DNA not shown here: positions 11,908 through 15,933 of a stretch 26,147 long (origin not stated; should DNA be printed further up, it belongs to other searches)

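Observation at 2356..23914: Candidate undescribed extracellular thiol-peptide scavenging system: Trx-like surface proteins, M1 aminopeptidases, peptide ABC importer and cystine-type symporter under one operator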

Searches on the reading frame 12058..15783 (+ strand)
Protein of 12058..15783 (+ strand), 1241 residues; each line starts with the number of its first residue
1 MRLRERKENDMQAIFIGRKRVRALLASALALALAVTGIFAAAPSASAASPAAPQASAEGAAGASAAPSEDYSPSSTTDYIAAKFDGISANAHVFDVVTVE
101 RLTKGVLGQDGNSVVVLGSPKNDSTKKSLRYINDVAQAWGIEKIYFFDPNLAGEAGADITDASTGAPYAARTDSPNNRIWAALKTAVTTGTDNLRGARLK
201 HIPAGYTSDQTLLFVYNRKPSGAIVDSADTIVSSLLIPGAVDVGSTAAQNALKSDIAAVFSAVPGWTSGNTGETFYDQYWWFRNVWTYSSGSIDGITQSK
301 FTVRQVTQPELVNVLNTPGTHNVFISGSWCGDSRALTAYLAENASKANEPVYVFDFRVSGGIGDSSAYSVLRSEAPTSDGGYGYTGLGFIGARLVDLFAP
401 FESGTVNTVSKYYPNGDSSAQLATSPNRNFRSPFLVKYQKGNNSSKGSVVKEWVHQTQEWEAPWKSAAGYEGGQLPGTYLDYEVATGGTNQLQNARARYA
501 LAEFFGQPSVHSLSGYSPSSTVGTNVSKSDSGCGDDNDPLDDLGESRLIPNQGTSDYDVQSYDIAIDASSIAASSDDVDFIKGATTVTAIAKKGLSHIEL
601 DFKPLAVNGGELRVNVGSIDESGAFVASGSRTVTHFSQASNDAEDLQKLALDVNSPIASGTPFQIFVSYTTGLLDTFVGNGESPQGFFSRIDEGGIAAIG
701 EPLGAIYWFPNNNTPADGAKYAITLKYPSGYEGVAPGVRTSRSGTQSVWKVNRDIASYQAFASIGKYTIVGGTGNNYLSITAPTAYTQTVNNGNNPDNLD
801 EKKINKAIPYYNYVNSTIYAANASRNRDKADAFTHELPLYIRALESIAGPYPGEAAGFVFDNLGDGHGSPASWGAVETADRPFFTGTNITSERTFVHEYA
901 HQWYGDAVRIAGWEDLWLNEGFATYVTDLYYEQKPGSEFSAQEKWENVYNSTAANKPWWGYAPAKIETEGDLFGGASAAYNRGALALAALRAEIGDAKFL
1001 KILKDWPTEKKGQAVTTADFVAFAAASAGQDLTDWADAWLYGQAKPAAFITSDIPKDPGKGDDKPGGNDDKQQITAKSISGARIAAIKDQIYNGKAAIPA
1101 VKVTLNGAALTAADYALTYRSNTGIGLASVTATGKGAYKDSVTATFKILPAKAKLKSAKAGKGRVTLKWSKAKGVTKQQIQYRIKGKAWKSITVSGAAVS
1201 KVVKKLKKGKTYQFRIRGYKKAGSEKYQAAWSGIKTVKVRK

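Call 4: search_protein_families(library=pfam, proteins=[window:12058-15783:+], max_evalue=0.1)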
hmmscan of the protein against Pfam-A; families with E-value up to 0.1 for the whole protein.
window:12058-15783:+ (1241 aa): 4 families
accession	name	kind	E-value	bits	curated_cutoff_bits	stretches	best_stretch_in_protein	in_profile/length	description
PF01433.26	Peptidase_M1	-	1.1e-19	71.4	27.7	1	893-1039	69-218/218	Peptidase family M1 domain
PF00041.27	fn3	-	9.1e-05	23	25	1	1160-1227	11-77/84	Fibronectin type III domain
PF25059.1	FN3_DSCAM-DSCAML_C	-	0.013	16.2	39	1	1176-1229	21-75/89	DSCAM/DSCAML C-terminal Fn3-like domain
PF17900.6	Peptidase_M1_N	-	0.013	16.1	25.8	1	580-732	17-154/186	Peptidase M1 N-terminal domain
